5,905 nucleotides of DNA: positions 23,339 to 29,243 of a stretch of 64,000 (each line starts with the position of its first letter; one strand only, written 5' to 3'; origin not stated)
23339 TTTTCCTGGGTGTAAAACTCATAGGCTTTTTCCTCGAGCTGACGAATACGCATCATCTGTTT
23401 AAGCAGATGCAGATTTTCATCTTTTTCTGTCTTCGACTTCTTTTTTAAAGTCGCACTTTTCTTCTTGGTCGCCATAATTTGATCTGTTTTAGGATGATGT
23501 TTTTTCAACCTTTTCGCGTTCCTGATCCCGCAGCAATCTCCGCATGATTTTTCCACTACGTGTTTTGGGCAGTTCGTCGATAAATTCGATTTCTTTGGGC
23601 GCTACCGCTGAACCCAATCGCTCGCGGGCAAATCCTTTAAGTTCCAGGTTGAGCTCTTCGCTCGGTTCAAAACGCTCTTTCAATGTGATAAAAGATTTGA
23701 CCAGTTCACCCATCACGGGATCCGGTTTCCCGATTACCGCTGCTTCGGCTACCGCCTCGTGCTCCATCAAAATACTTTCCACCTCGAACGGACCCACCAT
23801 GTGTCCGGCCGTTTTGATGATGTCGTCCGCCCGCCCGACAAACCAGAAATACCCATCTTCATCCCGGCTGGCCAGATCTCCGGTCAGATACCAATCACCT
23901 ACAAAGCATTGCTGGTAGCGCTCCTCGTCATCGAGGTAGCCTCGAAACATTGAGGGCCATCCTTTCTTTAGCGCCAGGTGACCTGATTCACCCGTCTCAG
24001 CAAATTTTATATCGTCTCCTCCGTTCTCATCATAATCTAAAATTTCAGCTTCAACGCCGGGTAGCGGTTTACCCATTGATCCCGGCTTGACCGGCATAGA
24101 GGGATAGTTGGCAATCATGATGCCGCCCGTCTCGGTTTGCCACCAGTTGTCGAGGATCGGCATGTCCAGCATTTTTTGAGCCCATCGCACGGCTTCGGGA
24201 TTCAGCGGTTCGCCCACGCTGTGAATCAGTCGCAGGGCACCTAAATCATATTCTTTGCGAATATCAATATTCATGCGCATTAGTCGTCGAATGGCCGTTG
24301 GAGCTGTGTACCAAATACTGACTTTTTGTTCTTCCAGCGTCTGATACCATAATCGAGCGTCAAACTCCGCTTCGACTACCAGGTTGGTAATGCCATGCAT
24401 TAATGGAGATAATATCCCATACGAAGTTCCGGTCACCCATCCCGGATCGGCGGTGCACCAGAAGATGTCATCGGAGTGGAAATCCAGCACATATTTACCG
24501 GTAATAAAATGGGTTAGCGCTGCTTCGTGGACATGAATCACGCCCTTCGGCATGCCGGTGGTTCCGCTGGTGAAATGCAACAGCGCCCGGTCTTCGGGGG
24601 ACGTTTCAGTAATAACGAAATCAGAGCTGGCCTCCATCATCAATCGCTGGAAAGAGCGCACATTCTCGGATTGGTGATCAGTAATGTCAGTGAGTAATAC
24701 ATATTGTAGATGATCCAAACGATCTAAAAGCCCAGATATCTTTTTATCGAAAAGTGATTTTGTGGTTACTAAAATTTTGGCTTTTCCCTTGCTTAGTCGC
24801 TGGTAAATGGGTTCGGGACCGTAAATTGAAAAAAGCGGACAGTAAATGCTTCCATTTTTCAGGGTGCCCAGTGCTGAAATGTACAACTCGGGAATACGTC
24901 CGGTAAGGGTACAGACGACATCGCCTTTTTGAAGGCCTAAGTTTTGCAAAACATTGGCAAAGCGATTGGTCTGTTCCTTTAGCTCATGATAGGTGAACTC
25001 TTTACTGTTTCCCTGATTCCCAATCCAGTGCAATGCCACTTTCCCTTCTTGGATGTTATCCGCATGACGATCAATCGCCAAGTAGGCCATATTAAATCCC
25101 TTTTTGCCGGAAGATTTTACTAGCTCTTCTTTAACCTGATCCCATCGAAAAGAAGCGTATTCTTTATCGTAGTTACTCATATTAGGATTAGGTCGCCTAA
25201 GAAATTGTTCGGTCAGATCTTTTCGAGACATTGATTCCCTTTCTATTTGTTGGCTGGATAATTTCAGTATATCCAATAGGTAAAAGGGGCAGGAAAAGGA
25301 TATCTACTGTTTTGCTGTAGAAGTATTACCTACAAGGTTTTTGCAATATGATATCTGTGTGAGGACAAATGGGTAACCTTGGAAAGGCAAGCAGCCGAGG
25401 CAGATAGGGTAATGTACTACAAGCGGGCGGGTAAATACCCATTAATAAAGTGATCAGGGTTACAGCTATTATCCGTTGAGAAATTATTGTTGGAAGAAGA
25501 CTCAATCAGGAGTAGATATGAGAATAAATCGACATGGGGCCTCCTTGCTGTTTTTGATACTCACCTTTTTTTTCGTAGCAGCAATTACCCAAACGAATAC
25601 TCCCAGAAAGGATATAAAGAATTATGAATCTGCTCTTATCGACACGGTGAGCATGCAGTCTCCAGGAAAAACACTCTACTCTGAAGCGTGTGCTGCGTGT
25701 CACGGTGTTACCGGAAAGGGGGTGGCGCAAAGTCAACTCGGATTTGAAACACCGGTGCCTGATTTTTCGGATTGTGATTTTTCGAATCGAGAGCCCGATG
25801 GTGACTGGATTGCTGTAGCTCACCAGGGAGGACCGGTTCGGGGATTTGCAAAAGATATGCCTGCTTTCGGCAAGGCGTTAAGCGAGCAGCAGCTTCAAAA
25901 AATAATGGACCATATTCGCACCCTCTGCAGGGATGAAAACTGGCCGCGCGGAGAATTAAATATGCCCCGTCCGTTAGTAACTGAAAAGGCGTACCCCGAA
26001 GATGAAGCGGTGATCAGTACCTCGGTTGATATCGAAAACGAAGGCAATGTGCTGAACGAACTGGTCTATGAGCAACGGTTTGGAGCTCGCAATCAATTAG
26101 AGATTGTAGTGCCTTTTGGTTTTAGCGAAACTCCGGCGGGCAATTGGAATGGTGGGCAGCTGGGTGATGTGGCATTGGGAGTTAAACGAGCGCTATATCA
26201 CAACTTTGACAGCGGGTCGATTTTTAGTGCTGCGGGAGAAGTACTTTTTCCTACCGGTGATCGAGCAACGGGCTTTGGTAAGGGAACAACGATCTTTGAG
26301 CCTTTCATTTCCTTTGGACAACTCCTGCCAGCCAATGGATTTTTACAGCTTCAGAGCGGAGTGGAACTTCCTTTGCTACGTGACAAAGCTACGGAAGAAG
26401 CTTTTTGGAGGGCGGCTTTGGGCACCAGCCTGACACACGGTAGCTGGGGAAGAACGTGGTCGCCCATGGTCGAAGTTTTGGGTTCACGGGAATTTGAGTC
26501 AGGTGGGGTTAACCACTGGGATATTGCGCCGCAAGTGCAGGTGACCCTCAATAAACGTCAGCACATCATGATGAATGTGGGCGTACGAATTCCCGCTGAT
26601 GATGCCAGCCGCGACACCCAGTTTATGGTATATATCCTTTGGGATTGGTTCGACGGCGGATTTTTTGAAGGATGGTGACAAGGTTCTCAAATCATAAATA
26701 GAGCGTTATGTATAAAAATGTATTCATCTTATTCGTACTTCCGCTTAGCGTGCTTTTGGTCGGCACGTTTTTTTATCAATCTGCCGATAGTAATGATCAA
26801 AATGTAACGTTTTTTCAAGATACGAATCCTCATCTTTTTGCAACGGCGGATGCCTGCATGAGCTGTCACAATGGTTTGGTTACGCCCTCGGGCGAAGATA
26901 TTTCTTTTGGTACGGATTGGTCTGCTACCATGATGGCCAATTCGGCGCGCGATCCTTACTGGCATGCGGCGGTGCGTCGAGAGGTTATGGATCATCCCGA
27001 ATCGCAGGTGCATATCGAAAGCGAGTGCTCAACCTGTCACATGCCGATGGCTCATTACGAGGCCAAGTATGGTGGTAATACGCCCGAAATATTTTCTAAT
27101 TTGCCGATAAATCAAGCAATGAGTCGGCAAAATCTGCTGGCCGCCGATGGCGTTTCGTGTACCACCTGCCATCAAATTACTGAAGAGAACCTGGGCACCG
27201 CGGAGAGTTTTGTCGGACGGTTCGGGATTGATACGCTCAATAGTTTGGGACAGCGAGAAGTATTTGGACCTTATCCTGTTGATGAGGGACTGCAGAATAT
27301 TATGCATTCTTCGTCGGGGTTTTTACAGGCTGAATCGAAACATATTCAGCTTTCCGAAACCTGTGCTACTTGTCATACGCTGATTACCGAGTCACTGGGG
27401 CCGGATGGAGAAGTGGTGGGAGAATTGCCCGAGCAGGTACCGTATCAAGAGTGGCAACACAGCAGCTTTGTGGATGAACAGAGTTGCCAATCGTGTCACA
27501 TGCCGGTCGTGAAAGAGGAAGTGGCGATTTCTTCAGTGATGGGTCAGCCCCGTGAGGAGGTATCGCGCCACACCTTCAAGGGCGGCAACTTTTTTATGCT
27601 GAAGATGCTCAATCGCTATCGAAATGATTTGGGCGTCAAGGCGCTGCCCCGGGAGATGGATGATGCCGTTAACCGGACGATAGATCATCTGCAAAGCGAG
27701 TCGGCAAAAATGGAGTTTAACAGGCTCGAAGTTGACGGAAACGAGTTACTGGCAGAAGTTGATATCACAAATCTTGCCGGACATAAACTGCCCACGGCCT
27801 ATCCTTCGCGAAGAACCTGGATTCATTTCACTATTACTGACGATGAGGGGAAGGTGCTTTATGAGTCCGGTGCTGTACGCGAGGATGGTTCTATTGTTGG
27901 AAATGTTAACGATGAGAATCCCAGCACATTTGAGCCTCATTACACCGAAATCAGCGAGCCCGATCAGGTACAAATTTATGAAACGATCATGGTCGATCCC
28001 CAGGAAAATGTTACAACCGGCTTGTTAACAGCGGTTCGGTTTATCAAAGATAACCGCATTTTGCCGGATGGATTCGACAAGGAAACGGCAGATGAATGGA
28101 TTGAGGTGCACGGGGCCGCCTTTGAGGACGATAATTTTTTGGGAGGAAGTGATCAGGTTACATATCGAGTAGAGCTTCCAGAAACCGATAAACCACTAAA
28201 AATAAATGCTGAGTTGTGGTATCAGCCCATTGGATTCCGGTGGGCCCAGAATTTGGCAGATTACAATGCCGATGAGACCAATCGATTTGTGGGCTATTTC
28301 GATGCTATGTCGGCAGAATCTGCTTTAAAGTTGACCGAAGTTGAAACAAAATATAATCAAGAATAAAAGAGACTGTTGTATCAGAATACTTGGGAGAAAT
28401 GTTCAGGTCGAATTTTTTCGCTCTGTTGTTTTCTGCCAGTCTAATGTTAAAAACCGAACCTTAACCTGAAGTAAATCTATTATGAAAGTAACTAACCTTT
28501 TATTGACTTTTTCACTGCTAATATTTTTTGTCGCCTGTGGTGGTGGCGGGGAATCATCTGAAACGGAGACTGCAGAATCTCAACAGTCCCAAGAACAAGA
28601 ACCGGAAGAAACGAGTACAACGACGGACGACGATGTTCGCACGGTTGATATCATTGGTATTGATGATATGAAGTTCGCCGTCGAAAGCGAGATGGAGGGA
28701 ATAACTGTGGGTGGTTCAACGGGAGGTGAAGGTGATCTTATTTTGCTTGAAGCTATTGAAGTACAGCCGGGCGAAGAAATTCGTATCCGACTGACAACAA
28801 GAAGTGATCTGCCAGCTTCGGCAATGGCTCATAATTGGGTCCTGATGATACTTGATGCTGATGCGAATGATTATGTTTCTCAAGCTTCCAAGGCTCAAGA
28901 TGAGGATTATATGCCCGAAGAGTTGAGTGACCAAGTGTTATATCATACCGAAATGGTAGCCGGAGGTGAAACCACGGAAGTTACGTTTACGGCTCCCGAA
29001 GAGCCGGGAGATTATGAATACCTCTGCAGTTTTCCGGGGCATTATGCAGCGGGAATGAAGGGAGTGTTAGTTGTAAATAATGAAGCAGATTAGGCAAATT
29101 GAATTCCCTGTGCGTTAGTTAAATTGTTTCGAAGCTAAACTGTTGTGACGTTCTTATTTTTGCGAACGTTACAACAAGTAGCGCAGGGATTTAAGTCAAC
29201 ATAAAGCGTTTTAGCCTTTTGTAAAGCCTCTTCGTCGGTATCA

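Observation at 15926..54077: Recurrent 15-bp palindrome TAGGrA-N3-TyCyTA upstream of ten or more transcription units: a candidate stress regulon operator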

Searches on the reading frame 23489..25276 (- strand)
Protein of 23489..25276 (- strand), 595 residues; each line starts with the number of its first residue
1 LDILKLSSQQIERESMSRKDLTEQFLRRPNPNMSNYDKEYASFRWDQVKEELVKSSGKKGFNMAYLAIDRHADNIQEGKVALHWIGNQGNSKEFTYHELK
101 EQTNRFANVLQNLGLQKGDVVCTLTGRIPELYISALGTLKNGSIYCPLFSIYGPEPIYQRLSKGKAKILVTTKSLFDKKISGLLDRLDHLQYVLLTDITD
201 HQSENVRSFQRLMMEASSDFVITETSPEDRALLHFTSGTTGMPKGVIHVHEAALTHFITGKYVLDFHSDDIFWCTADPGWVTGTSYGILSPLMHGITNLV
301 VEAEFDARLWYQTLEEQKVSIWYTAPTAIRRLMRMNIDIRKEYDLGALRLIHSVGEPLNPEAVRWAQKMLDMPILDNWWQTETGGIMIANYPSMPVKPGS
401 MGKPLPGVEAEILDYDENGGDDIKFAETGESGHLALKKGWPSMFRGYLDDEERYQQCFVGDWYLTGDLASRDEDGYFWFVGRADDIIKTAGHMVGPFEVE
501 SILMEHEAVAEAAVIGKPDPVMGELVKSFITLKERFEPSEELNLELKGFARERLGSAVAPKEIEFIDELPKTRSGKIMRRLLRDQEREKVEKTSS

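Call 7: search_protein_families(library=pfam, proteins=[window:23489-25276:-])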
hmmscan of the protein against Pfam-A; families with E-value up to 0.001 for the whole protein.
window:23489-25276:- (595 aa): 2 families
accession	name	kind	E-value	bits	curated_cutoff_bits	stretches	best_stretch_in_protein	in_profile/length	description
PF00501.34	AMP-binding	-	2.8e-75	253.9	29.9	1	75-448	7-384/384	AMP-binding enzyme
PF13193.12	AMP-binding_C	-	7.7e-24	84.9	24.5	1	498-576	1-76/76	AMP-binding enzyme C-terminal domain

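Call 71: search_protein_families(library=ncbifam, proteins=[window:23489-25276:-], max_evalue=0.00001)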
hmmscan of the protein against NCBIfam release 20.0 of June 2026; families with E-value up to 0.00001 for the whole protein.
window:23489-25276:- (595 aa): 103 families (the best 25 are shown)
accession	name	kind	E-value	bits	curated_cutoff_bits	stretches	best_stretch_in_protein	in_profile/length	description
NF003313.0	PRK04319.1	equivalog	6.9e-262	869.8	729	1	28-587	11-562/574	acetate--CoA ligase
TIGR02188.1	Ac_CoA_lig_AcsA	equivalog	4.9e-149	497.5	724.95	1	17-589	14-608/629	acetate--CoA ligase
NF001208.0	PRK00174.1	subfamily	2e-148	495.6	657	1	36-589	53-623/649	acetate--CoA ligase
NF047394.1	AcylCoAsynMbcS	equivalog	6.3e-124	414.4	850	1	61-590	12-524/525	acyl-CoA synthetase MbcS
NF004837.0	PRK06187.1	subfamily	1.5e-95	320.5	476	1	88-591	33-527/531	long-chain-fatty-acid--CoA ligase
NF007815.0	PRK10524.1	equivalog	5e-90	302.8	955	1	62-583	53-600/629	propionate--CoA ligase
TIGR02316.1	propion_prpE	equivalog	8.3e-79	265.8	827.4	1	61-582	51-598/628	propionate--CoA ligase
NF005714.0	PRK07529.1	subfamily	3.9e-76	256.7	632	1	80-591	47-581/640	acyl-CoA synthetase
TIGR02262.1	benz_CoA_lig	subfamily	1e-74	252.1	375.25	1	61-584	3-507/508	benzoate-CoA ligase family protein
NF006181.0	PRK08314.1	subfamily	2e-68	231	705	1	92-593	48-561/563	long-chain-fatty-acid--CoA ligase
NF006182.0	PRK08316.1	subfamily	8.1e-67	225.9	663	1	90-588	33-519/523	fatty acyl-CoA synthetase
NF005220.0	PRK06710.1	equivalog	8.2e-65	219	1116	1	79-592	40-559/563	long-chain-fatty-acid--CoA ligase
NF004758.0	PRK06087.1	equivalog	2.5e-60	204.4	736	1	81-591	40-540/548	medium-chain fatty-acid--CoA ligase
NF004822.0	PRK06178.1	equivalog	1.4e-59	202.2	782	1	75-585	49-566/571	acyl-CoA synthetase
NF005801.1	PRK07656.1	equivalog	6.3e-58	196.6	657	1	91-583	24-500/500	FadD3 family acyl-CoA ligase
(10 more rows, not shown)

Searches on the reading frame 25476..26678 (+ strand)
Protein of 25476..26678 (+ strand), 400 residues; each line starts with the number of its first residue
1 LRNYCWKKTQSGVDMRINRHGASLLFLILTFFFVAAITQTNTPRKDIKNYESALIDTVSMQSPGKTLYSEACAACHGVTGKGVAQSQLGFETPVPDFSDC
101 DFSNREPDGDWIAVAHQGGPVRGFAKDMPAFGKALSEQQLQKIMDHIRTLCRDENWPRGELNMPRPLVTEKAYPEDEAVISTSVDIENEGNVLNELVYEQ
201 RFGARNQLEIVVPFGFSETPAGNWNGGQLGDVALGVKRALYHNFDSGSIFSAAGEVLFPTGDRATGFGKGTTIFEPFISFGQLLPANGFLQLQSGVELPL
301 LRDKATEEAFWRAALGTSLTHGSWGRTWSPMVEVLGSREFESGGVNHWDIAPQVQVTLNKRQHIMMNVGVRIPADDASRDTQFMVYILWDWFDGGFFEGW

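Call 8: search_protein_families(library=pfam, proteins=[window:25476-26678:+])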
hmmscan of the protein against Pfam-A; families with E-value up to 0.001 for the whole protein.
window:25476-26678:+ (400 aa): 3 families
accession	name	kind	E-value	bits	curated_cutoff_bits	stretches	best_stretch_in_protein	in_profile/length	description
PF13442.11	Cytochrome_CBB3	-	9.1e-09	36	27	1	63-147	5-68/68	Cytochrome C oxidase, cbb3-type, subunit III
PF00034.26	Cytochrom_C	-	1e-08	36.8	21.3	1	63-150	3-89/90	Cytochrome c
PF13557.12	Phenol_MetA_deg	-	6.3e-05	23.6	22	0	181-289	15-133/242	Putative MetA-pathway of phenol degradation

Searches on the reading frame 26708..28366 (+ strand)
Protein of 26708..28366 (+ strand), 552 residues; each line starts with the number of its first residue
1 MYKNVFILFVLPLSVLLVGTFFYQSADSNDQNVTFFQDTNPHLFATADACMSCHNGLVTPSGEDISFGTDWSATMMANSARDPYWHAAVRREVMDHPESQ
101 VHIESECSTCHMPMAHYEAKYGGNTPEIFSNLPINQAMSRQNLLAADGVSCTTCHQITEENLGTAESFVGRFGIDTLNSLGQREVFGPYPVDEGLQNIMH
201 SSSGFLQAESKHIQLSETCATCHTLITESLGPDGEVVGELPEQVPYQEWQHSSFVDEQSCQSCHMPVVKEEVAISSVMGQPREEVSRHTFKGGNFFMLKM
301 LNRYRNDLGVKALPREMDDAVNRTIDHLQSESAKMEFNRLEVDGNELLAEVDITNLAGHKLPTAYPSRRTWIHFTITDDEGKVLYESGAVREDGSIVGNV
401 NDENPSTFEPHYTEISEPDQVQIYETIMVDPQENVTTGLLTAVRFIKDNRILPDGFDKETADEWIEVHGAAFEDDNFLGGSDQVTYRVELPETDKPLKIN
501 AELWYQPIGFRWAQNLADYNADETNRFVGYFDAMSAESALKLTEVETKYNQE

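Call 8: search_protein_families(library=pfam, proteins=[window:26708-28366:+])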
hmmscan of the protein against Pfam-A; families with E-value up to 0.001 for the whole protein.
window:26708-28366:+ (552 aa): 5 families
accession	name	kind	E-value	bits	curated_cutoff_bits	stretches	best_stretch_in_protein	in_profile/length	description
PF14522.11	Cytochrome_C7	-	1.7e-07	31.4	24.8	0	209-267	5-51/67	Cytochrome c7 and related cytochrome c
PF22113.1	Mtrc-MtrF_II-IV_dom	-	1.1e-06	28.7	30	0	209-268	74-130/176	Outer membrane cytochrome MtrC/MtrF-like, domains II/IV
PF13442.11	Cytochrome_CBB3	-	4.6e-05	24.1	27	0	48-82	12-43/68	Cytochrome C oxidase, cbb3-type, subunit III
PF14537.11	Cytochrom_c3_2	-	0.0002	22.2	25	0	100-160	22-69/79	Cytochrome c3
PF22678.1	Cytochrom_c_NrfB-like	-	0.00078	20.3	27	0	241-265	42-66/89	Cytochrome c-type protein NrfB-like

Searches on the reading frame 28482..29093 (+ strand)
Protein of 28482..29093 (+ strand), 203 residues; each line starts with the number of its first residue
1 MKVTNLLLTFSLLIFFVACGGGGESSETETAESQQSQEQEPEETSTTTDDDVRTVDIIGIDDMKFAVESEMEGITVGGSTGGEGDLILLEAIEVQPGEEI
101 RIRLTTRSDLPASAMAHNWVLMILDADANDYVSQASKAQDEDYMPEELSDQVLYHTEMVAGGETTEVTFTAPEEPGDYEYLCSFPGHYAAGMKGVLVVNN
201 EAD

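Call 8: search_protein_families(library=pfam, proteins=[window:28482-29093:+])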
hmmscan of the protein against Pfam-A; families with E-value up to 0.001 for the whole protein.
window:28482-29093:+ (203 aa): 3 families
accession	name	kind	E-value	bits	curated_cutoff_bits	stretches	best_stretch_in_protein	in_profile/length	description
PF00127.26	Copper-bind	-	6.4e-15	55.8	21.2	1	90-199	17-99/99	Copper binding proteins, plastocyanin/azurin family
PF07731.20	Cu-oxidase_2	-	3.3e-05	24.1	20.4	1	92-201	35-136/137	Multicopper oxidase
PF13473.12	Cupredoxin_1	-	0.0001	22.7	27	0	141-198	52-104/104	Cupredoxin-like domain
